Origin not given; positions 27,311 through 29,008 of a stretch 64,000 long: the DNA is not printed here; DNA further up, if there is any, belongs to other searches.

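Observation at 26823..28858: NrfH-type quinol dehydrogenase paired with an octaheme HAO-family cytochrome instead of pentaheme NrfA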

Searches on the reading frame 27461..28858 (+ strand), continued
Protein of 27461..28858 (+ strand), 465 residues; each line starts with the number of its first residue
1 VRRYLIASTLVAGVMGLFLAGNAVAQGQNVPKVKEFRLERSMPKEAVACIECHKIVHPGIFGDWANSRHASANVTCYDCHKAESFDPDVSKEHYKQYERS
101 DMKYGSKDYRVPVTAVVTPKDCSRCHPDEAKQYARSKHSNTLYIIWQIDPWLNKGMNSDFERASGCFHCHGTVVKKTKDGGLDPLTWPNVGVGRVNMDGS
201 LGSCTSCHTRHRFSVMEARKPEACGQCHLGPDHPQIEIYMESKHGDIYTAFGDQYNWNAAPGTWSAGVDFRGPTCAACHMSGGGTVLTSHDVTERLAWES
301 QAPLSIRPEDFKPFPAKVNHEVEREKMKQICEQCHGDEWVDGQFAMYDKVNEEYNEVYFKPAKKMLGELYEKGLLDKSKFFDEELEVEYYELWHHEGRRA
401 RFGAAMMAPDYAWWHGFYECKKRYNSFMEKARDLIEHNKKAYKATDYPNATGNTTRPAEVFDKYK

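Call 50: find_homologous_proteins(query=P0181, max_evalue=1e-10)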
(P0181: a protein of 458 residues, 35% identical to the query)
Query P0181 (458 aa): 823 proteins with E <= 1e-10 among 3797 candidates; the best 120 are listed.
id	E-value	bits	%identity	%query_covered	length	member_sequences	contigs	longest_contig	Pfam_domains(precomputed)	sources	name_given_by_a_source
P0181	0.0e+0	1068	100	100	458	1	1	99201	PF14537.12,PF13435.12,PF13447.12,PF14522.12,PF22113.2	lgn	-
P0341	7.4e-100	353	40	96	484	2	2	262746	PF09699.16,PF14537.12,PF13435.12,PF02335.21,PF13447.12,PF14522.12,PF22113.2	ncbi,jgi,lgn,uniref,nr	ncbi:MAG: Multihem cytochrome c [Candidatus Ozemobacter sibiricus]|jgi:hypothetical protein|uniref:M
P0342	2.6e-95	338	39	90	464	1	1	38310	PF09699.16,PF14537.12,PF13435.12,PF13447.12,PF14522.12,PF22113.2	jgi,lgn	jgi:hypothetical protein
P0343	5.1e-95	337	36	98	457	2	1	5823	PF14537.12,PF13435.12,PF13447.12,PF14522.12,PF22113.2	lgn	-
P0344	1.6e-91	325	38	91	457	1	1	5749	PF14537.12,PF13435.12,PF13447.12,PF14522.12,PF22113.2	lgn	-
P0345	5.6e-86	307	36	93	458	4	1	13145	PF14537.12,PF13435.12,PF13447.12,PF14522.12,PF22113.2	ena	-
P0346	2.1e-83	299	38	88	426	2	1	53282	PF09699.16,PF14537.12,PF13435.12,PF13447.12,PF14522.12,PF22113.2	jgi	-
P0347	9.9e-83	296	35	86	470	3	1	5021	PF13435.12,PF13447.12,PF14522.12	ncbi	-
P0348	1.8e-82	296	37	88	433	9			PF09699.16,PF14537.12,PF13435.12,PF13447.12,PF14522.12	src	-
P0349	4.9e-82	294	36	84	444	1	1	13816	PF13435.12,PF13447.12,PF14522.12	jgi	jgi:hypothetical protein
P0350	5.9e-82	294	37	88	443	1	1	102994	PF09699.16,PF14537.12,PF13435.12,PF13447.12,PF14522.12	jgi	jgi:hydroxylamine dehydrogenase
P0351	2.3e-81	292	36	88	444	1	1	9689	PF09699.16,PF14537.12,PF13447.12,PF14522.12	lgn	-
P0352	4.9e-81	291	34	97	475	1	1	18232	PF13435.12,PF13447.12,PF14522.12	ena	-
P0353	8.1e-81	290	35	88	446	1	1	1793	PF09699.16,PF14537.12,PF13435.12,PF13447.12,PF14522.12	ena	-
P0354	2.3e-80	289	37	88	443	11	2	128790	PF09699.16,PF14537.12,PF13435.12,PF13447.12,PF14522.12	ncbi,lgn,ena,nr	ncbi:MAG: hypothetical protein H8E60_10245 [Candidatus Marinimicrobia bacterium]|nr:hypothetical pro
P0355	1.3e-79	286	35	89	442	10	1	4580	PF09699.16,PF14537.12,PF13435.12,PF13447.12,PF14522.12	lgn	-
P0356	5.7e-79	284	35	95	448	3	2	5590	PF09699.16,PF14537.12,PF13435.12,PF13447.12,PF14522.12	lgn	-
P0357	6.1e-79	284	32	97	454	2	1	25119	PF14537.12,PF13435.12,PF13447.12,PF14522.12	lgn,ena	-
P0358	6.9e-79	284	33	94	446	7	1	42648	PF14537.12,PF13435.12,PF13447.12,PF14522.12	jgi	-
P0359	8.2e-79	283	37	84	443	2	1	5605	PF14537.12,PF13435.12,PF13447.12,PF14522.12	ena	-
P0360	1.1e-78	283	34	96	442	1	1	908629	PF14537.12,PF13435.12,PF13447.12,PF14522.12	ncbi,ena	-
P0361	1.1e-78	283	36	91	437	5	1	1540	PF09699.16,PF14537.12,PF13435.12,PF13447.12,PF14522.12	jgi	jgi:hydroxylamine dehydrogenase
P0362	4.1e-78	281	35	95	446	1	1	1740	PF13435.12,PF13447.12,PF14522.12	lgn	-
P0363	6.3e-78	281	36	87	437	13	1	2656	PF09699.16,PF14537.12,PF13435.12,PF02335.21,PF13447.12,PF14522.12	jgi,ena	-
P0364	1.3e-77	280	35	87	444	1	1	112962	PF13435.12,PF13447.12,PF14522.12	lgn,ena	-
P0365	2.0e-77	279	37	86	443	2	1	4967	PF14537.12,PF13435.12,PF13447.12,PF14522.12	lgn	-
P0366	2.0e-77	279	35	86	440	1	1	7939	PF09699.16,PF14537.12,PF13435.12,PF13447.12,PF14522.12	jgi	jgi:hypothetical protein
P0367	2.4e-77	279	34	95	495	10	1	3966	PF14537.12,PF13435.12,PF13447.12,PF14522.12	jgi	-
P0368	3.1e-77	278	38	85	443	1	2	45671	PF09699.16,PF14537.12,PF13447.12,PF14522.12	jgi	-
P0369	4.8e-77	278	33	94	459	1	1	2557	PF09699.16,PF14537.12,PF13435.12,PF13447.12,PF14522.12,PF22113.2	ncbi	-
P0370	5.6e-77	277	35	85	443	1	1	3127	PF09699.16,PF13435.12,PF13447.12,PF14522.12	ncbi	-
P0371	5.8e-77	277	36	86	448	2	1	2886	PF13447.12,PF14522.12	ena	-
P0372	6.7e-77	277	35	88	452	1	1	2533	PF14537.12,PF13435.12,PF13447.12,PF14522.12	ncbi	-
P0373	7.0e-77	277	36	95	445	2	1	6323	PF09699.16,PF14537.12,PF02335.21,PF13447.12,PF14522.12,PF22113.2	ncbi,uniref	ncbi:Hydroxylamine oxidoreductase (Fragment) [hydrothermal vent metagenome]|uniref:Hydroxylamine oxi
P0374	1.1e-76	277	34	90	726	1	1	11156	PF13435.12,PF05425.19,PF13447.12,PF14522.12,PF22113.2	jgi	jgi:hydroxylamine dehydrogenase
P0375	1.4e-76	276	35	90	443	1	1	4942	PF09699.16,PF14537.12,PF13435.12,PF02335.21,PF13447.12,PF14522.12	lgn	-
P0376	1.6e-76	276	34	91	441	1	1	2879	PF09699.16,PF14537.12,PF13435.12,PF13447.12,PF14522.12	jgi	-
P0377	2.3e-76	275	34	90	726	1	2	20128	PF13435.12,PF05425.19,PF13447.12,PF14522.12,PF22113.2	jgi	jgi:hydroxylamine dehydrogenase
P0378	2.7e-76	275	37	86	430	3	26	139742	PF09699.16,PF14537.12,PF13435.12,PF13447.12,PF14522.12,PF22113.2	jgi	-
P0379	2.9e-76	275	31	95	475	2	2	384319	PF09699.16,PF14537.12,PF13435.12,PF13447.12,PF14522.12,PF22113.2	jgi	jgi:hydroxylamine dehydrogenase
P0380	3.1e-76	275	32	95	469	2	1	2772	PF09699.16,PF14537.12,PF13435.12,PF13447.12,PF14522.12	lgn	-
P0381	4.3e-76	275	34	89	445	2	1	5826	PF09699.16,PF14537.12,PF13435.12,PF13447.12,PF14522.12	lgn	-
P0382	5.2e-76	274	31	94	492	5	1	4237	PF09699.16,PF14537.12,PF13435.12,PF13447.12,PF14522.12,PF22113.2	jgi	jgi:hydroxylamine dehydrogenase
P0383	5.3e-76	274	37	86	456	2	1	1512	PF09699.16,PF13435.12,PF13447.12,PF14522.12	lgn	-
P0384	6.4e-76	274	35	87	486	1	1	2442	PF09699.16,PF14537.12,PF13435.12,PF02335.21,PF13447.12,PF14522.12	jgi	jgi:hydroxylamine dehydrogenase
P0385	6.5e-76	274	34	96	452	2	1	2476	PF09699.16,PF14537.12,PF13435.12,PF13447.12,PF14522.12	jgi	-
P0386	9.3e-76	273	33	95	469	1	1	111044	PF13435.12,PF13447.12,PF14522.12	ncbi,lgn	-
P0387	1.1e-75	273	36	86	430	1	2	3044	PF09699.16,PF14537.12,PF13435.12,PF13447.12,PF14522.12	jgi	jgi:hypothetical protein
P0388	1.2e-75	273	34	88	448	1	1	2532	PF09699.16,PF14537.12,PF13435.12,PF13447.12,PF14522.12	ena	-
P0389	1.3e-75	273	33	92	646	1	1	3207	PF13435.12,PF05425.19,PF13447.12,PF14522.12,PF22113.2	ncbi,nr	ncbi:MAG: hypothetical protein GF400_06600, partial [Candidatus Eisenbacteria bacterium]|nr:hypothet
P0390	1.8e-75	272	36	87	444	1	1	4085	PF09699.16,PF13435.12,PF13447.12,PF14522.12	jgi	jgi:hydroxylamine dehydrogenase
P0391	2.0e-75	272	36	86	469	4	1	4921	PF09699.16,PF14537.12,PF13435.12,PF13447.12,PF14522.12,PF22113.2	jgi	-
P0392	2.0e-75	272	33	86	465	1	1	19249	PF13435.12,PF13447.12,PF14522.12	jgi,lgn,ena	-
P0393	2.3e-75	272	35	86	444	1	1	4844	PF09699.16,PF13435.12,PF13447.12,PF14522.12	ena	-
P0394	3.4e-75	272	36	86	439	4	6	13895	PF14537.12,PF13435.12,PF13447.12,PF14522.12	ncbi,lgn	-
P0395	4.1e-75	271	35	86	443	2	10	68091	PF09699.16,PF14537.12,PF13435.12,PF02335.21,PF13447.12,PF14522.12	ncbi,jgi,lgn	-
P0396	4.2e-75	271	33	88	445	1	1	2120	PF14537.12,PF13435.12,PF13447.12,PF14522.12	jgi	jgi:hypothetical protein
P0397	4.5e-75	271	35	87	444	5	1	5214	PF09699.16,PF14537.12,PF13435.12,PF02335.21,PF13447.12,PF14522.12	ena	-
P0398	5.7e-75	271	36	87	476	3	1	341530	PF09699.16,PF14537.12,PF13435.12,PF13447.12,PF14522.12,PF22113.2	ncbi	-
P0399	5.9e-75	271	36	86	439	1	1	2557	PF09699.16,PF14537.12,PF13435.12,PF13447.12,PF14522.12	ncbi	-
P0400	6.9e-75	271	35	86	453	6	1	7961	PF09699.16,PF14537.12,PF13447.12,PF14522.12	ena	-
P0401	9.9e-75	270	35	93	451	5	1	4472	PF09699.16,PF14537.12,PF13435.12,PF02335.21,PF13447.12,PF14522.12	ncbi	-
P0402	1.0e-74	270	33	97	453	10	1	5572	PF09699.16,PF14537.12,PF13435.12,PF13447.12,PF14522.12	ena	-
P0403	1.3e-74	270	34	87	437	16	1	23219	PF14537.12,PF13435.12,PF13447.12,PF14522.12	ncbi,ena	-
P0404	1.5e-74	269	35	88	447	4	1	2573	PF14537.12,PF13435.12,PF02335.21,PF13447.12,PF14522.12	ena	-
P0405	2.2e-74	269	36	86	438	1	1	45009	PF09699.16,PF14537.12,PF13435.12,PF13447.12,PF14522.12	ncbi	ncbi:MAG: multiheme c-type cytochrome [Candidatus Neomarinimicrobiota bacterium]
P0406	2.8e-74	269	35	84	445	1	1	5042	PF09699.16,PF14537.12,PF13435.12,PF02335.21,PF13447.12,PF14522.12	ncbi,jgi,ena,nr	ncbi:MAG: multiheme c-type cytochrome [Desulfobulbaceae bacterium]|nr:multiheme c-type cytochrome [D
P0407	3.2e-74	268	35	86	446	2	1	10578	PF09699.16,PF14537.12,PF13435.12,PF13447.12,PF14522.12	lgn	-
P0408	3.4e-74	268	35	85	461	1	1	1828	PF09699.16,PF14537.12,PF13435.12,PF13447.12,PF14522.12,PF22113.2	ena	-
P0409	3.6e-74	268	33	90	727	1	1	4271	PF09699.16,PF14537.12,PF13435.12,PF05425.19,PF13447.12,PF14522.12,PF22113.2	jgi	jgi:hydroxylamine dehydrogenase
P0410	3.7e-74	268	33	96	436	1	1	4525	PF09699.16,PF13435.12,PF13447.12,PF14522.12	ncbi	-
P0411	4.1e-74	268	35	86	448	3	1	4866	PF09699.16,PF14537.12,PF13435.12,PF13447.12,PF14522.12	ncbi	-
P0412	1.2e-73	266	32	95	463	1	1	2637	PF13435.12,PF13447.12,PF14522.12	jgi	jgi:hypothetical protein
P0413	2.2e-73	266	35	90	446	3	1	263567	PF09699.16,PF13435.12,PF13447.12,PF14522.12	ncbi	ncbi:MAG: multiheme c-type cytochrome [Candidatus Eisenbacteria bacterium]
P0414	2.8e-73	265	36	86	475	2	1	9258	PF09699.16,PF14537.12,PF13435.12,PF13447.12,PF14522.12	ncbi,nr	ncbi:MAG TPA: hydroxylamine oxidoreductase [Magnetococcales bacterium]|nr:hydroxylamine oxidoreducta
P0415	2.9e-73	265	36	85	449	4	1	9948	PF09699.16,PF14537.12,PF13435.12,PF13447.12,PF14522.12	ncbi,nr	ncbi:MAG: hydroxylamine oxidoreductase [Magnetococcales bacterium]|nr:hydroxylamine oxidoreductase [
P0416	3.3e-73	265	34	87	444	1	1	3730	PF09699.16,PF13435.12,PF13447.12,PF14522.12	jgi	jgi:hypothetical protein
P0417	3.4e-73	265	35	87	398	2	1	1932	PF14537.12,PF13435.12,PF13447.12,PF14522.12,PF22113.2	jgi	jgi:hypothetical protein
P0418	3.4e-73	265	33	94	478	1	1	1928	PF09699.16,PF13435.12,PF13447.12,PF14522.12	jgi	jgi:hydroxylamine dehydrogenase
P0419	5.4e-73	264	31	88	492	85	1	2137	PF09699.16,PF14537.12,PF13435.12,PF13447.12,PF14522.12,PF22113.2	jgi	jgi:hydroxylamine dehydrogenase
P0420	6.6e-73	264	35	88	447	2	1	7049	PF14537.12,PF13435.12,PF13447.12,PF14522.12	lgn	-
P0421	8.5e-73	264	36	85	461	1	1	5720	PF14537.12,PF13435.12,PF02085.22,PF13447.12,PF14522.12,PF22113.2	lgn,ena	-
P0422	9.3e-73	264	34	86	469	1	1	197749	PF09699.16,PF14537.12,PF13435.12,PF13447.12,PF14522.12,PF22113.2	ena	-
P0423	9.6e-73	263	36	85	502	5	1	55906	PF09699.16,PF14537.12,PF13435.12,PF13447.12,PF14522.12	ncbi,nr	ncbi:MAG: cytochrome c3 family protein [Magnetococcales bacterium]|nr:cytochrome c3 family protein [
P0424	1.2e-72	263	33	96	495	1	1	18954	PF09699.16,PF14537.12,PF13435.12,PF13447.12,PF14522.12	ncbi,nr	ncbi:MAG: hydroxylamine oxidoreductase [Magnetococcales bacterium]|nr:hydroxylamine oxidoreductase [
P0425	1.4e-72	263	31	93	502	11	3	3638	PF09699.16,PF14537.12,PF13435.12,PF13447.12,PF14522.12,PF22113.2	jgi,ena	jgi:hypothetical protein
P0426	1.6e-72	263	34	86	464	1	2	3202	PF13435.12,PF13447.12,PF14522.12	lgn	-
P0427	1.8e-72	263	35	93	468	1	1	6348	PF09699.16,PF14537.12,PF13435.12,PF13447.12,PF14522.12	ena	-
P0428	2.0e-72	262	35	90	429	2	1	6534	PF09699.16,PF13435.12,PF13447.12,PF14522.12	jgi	jgi:hydroxylamine dehydrogenase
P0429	2.1e-72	262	33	96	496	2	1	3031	PF14537.12,PF13435.12,PF13447.12,PF14522.12,PF22113.2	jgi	-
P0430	2.4e-72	262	35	86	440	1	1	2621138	PF14537.12,PF13435.12,PF13447.12,PF14522.12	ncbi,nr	ncbi:MAG: multiheme c-type cytochrome [candidate division KSB1 bacterium]|nr:multiheme c-type cytoch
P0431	3.4e-72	262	34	93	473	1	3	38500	PF09699.16,PF14537.12,PF13435.12,PF13447.12,PF14522.12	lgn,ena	-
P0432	3.4e-72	262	34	86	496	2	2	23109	PF09699.16,PF13435.12,PF13447.12,PF14522.12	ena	-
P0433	3.5e-72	262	34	87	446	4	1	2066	PF09699.16,PF13435.12,PF13447.12,PF14522.12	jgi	-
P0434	3.6e-72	262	32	86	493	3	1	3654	PF09699.16,PF14537.12,PF13435.12,PF13447.12,PF14522.12,PF22113.2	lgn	-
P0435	4.5e-72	261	36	84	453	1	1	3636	PF09699.16,PF14537.12,PF13435.12,PF13447.12,PF14522.12,PF22113.2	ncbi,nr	ncbi:MAG: hydroxylamine oxidoreductase [Gammaproteobacteria bacterium]|nr:hydroxylamine oxidoreducta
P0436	4.5e-72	261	34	86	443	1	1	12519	PF09699.16,PF14537.12,PF13435.12,PF13447.12,PF14522.12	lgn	-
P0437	6.2e-72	261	36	86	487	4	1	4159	PF09699.16,PF14537.12,PF13435.12,PF13447.12,PF14522.12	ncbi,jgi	-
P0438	6.8e-72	261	35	86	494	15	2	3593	PF09699.16,PF14537.12,PF13435.12,PF13447.12,PF14522.12,PF22113.2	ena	-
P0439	6.9e-72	261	32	96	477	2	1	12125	PF09699.16,PF13435.12,PF13447.12,PF14522.12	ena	-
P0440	7.9e-72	260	34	86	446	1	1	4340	PF14537.12,PF13435.12,PF13447.12,PF14522.12,PF22113.2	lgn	-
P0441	1.0e-71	260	35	86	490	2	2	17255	PF09699.16,PF14537.12,PF13435.12,PF13447.12,PF14522.12,PF22113.2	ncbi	-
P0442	1.1e-71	260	35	85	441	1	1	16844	PF09699.16,PF14537.12,PF13435.12,PF02335.21,PF13447.12,PF14522.12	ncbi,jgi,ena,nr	ncbi:MAG: ammonia-forming cytochrome c nitrite reductase subunit c552 [Acidobacteria bacterium]|nr:a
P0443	1.4e-71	260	32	86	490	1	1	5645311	PF09699.16,PF14537.12,PF13435.12,PF13447.12,PF14522.12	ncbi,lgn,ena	-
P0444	1.6e-71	259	35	86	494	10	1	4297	PF09699.16,PF14537.12,PF13435.12,PF13447.12,PF14522.12,PF22113.2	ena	-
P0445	1.7e-71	259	35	90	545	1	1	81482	PF09699.16,PF14537.12,PF13435.12,PF13447.12,PF14522.12,PF22113.2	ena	-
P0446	2.0e-71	259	34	86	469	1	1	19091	PF09699.16,PF14537.12,PF13435.12,PF13447.12,PF14522.12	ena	-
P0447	2.1e-71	259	35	86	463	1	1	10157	PF14537.12,PF13435.12,PF13447.12,PF14522.12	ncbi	ncbi:multiheme c-type cytochrome [Calditrichota bacterium]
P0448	2.2e-71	259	32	93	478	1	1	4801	PF09699.16,PF13435.12,PF13447.12,PF14522.12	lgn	-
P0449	2.3e-71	259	35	90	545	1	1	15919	PF09699.16,PF14537.12,PF13435.12,PF13447.12,PF14522.12,PF22113.2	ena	-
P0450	2.5e-71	259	34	95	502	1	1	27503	PF09699.16,PF14537.12,PF13435.12,PF13447.12,PF14522.12,PF22113.2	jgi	jgi:hypothetical protein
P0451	3.2e-71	258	32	95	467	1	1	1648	PF14537.12,PF13435.12,PF13447.12,PF14522.12,PF22113.2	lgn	-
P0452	3.4e-71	258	34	88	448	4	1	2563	PF14537.12,PF13435.12,PF13447.12,PF14522.12,PF22113.2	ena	-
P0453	3.6e-71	258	32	99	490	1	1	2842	PF09699.16,PF14537.12,PF13435.12,PF13447.12,PF14522.12,PF22113.2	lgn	-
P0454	4.2e-71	258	34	93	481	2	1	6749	PF09699.16,PF14537.12,PF13435.12,PF13447.12,PF14522.12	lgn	-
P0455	4.7e-71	258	30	93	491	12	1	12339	PF09699.16,PF14537.12,PF13435.12,PF13447.12,PF14522.12,PF22113.2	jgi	jgi:hypothetical protein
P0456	6.0e-71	258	34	89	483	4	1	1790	PF09699.16,PF14537.12,PF13435.12,PF22678.2,PF13447.12,PF14522.12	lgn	-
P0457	6.1e-71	258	35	86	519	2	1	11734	PF09699.16,PF13435.12,PF13447.12,PF14522.12,PF22113.2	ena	-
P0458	6.6e-71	257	34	93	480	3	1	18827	PF09699.16,PF14537.12,PF13435.12,PF13447.12,PF14522.12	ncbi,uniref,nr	ncbi:hydroxylamine oxidoreductase [Neiella sp. HB171785]|uniref:Hydroxylamine oxidoreductase n=1 Tax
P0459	6.6e-71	257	33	97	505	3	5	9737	PF09699.16,PF14537.12,PF13435.12,PF13447.12,PF14522.12,PF22113.2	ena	-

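Call 63: search_protein_families(library=pfam, proteins=[L051:1575-2561:-, L045:9633-10556:+, L025:9082-10665:+, L053:8798-9358:-, L058:11576-12286:+, L058:2570-4474:-, L027:108-830:+, L048:4111-5010:-, L048:1540-2922:+, L037:4685-5341:+], max_evalue=0.00001)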
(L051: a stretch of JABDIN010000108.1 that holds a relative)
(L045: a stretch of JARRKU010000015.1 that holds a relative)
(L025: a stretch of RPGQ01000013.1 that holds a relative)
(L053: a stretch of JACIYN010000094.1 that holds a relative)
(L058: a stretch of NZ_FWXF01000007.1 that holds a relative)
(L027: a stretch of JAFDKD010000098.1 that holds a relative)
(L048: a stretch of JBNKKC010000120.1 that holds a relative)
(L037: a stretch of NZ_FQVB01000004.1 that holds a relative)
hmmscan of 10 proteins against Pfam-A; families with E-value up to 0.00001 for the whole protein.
L051:1575-2561:- (328 aa): 1 family
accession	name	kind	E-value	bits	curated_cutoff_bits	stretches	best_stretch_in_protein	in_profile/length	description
PF00132.30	Hexapep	-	3.9e-08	33.1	27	0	262-298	1-36/36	Bacterial transferase hexapeptide (six repeats)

L045:9633-10556:+ (307 aa): 1 family
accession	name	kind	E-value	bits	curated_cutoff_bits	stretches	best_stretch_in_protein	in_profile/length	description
PF00291.31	PALP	-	1.6e-76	257.9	35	1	9-293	3-294/295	Pyridoxal-phosphate dependent enzyme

L025:9082-10665:+ (527 aa): 2 families
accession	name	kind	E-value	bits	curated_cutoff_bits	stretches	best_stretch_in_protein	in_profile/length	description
PF12225.13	DUF5981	-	1.8e-25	88.9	23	1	390-479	6-94/95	Methylene-tetrahydrofolate reductase C terminal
PF02219.23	MTHFR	-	2.3e-20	73.5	24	1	9-284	5-270/287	Methylenetetrahydrofolate reductase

L053:8798-9358:- (186 aa): 1 family
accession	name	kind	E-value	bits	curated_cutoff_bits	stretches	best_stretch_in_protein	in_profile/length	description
PF01814.28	Hemerythrin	-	2.3e-23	83.5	25.3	1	5-141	2-127/127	Hemerythrin HHE cation binding domain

L058:11576-12286:+ (236 aa): 2 families
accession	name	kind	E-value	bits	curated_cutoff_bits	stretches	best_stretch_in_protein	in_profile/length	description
PF00027.35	cNMP_binding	-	2.3e-20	72.8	27.5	1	44-130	2-88/89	Cyclic nucleotide-binding domain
PF13545.12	HTH_Crp_2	-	5.8e-11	42.6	27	1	163-227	1-60/70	Crp-like helix-turn-helix domain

L058:2570-4474:- (634 aa): 1 family
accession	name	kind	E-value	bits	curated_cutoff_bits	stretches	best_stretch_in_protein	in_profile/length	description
PF03063.25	Prismane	-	1.8e-137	459.5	27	1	52-614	2-512/513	Prismane/CO dehydrogenase family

L027:108-830:+ (240 aa): 5 families
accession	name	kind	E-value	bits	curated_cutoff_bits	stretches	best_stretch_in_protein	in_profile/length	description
PF12837.12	Fer4_6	-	2.9e-09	36.8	25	1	7-30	1-24/24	4Fe-4S binding domain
PF00037.32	Fer4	-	3.6e-09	36.5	21.1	0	8-25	1-18/24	4Fe-4S binding domain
PF12838.12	Fer4_7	-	2.2e-06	28.5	27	1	15-59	2-52/52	4Fe-4S dicluster domain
PF13237.11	Fer4_10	-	2.2e-06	28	25.5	1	8-56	2-53/53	4Fe-4S dicluster domain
PF13187.11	Fer4_9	-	3.5e-06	27.4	27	1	15-59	2-51/52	4Fe-4S dicluster domain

L048:4111-5010:- (299 aa): 6 families
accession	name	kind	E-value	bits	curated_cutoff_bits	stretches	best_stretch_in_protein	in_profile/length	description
PF07992.20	Pyr_redox_2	-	1.7e-37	129.9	26.1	1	7-285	1-291/291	Pyridine nucleotide-disulphide oxidoreductase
PF13738.12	Pyr_redox_3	-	7.1e-21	75.2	30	1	78-269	100-305/305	Pyridine nucleotide-disulphide oxidoreductase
PF01134.28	GIDA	-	1e-09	38.4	22.1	0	8-40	1-33/391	Glucose inhibited division protein A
PF03486.20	HI0933_like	-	9.3e-09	35.5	50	0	8-40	2-34/244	HI0933-like protein Rossmann domain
PF01266.30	DAO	-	2.3e-07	31.1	27.9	0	8-38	1-31/353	FAD dependent oxidoreductase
PF00890.30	FAD_binding_2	-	3.9e-07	30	20.4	0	8-42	1-35/414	FAD binding domain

L048:1540-2922:+ (460 aa): 11 families
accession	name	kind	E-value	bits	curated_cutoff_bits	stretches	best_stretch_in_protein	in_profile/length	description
PF00158.32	Sigma54_activat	-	8.3e-75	250.5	20.2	1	149-315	1-167/168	Sigma-54 interaction domain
PF14532.12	Sigma54_activ_2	-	2.7e-23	83.2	25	1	150-320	1-138/138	Sigma-54 interaction domain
PF25601.1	AAA_lid_14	-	3.1e-23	81.8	27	1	321-400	1-80/87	AAA+ ATPase lid domain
PF00989.32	PAS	-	1.4e-12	48.1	22.6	1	11-53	3-45/113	PAS fold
PF13426.13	PAS_9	-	2.2e-12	47.6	27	1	20-125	2-103/103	PAS domain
PF02954.25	HTH_8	-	8.1e-11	41.9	22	1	414-450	6-42/42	Bacterial regulatory protein, Fis family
PF08448.16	PAS_4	-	5.3e-10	40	23.1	1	16-127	2-109/110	PAS fold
PF07728.20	AAA_5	-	2e-09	38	22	1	172-291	1-123/139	AAA domain (dynein-related subfamily)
PF13188.13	PAS_8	-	4.5e-09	36.3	21.8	1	11-55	3-45/65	PAS domain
PF00004.35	AAA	-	1.6e-06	29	21.2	1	173-307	1-128/131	ATPase family associated with various cellular activities (AAA)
PF07724.20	AAA_2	-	5e-06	27.1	27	1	172-298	5-132/166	AAA domain (Cdc48 subfamily)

L037:4685-5341:+ (218 aa): 4 families
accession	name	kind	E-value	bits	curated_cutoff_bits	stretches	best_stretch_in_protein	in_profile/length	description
PF00440.29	TetR_N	-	1.7e-11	44.1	24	1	33-79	1-47/47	Bacterial regulatory proteins, tetR family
PF17932.6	TetR_C_24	-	6e-09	36.6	26.4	1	101-210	4-110/114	Tetracyclin repressor-like, C-terminal domain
PF08359.16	TetR_C_4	-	3.4e-08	34.2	21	1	86-209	4-129/133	YsiA-like protein, C-terminal region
PF16925.10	TetR_C_13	-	1.4e-06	29.1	27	1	103-188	3-91/109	Tetracyclin repressor-like, C-terminal domain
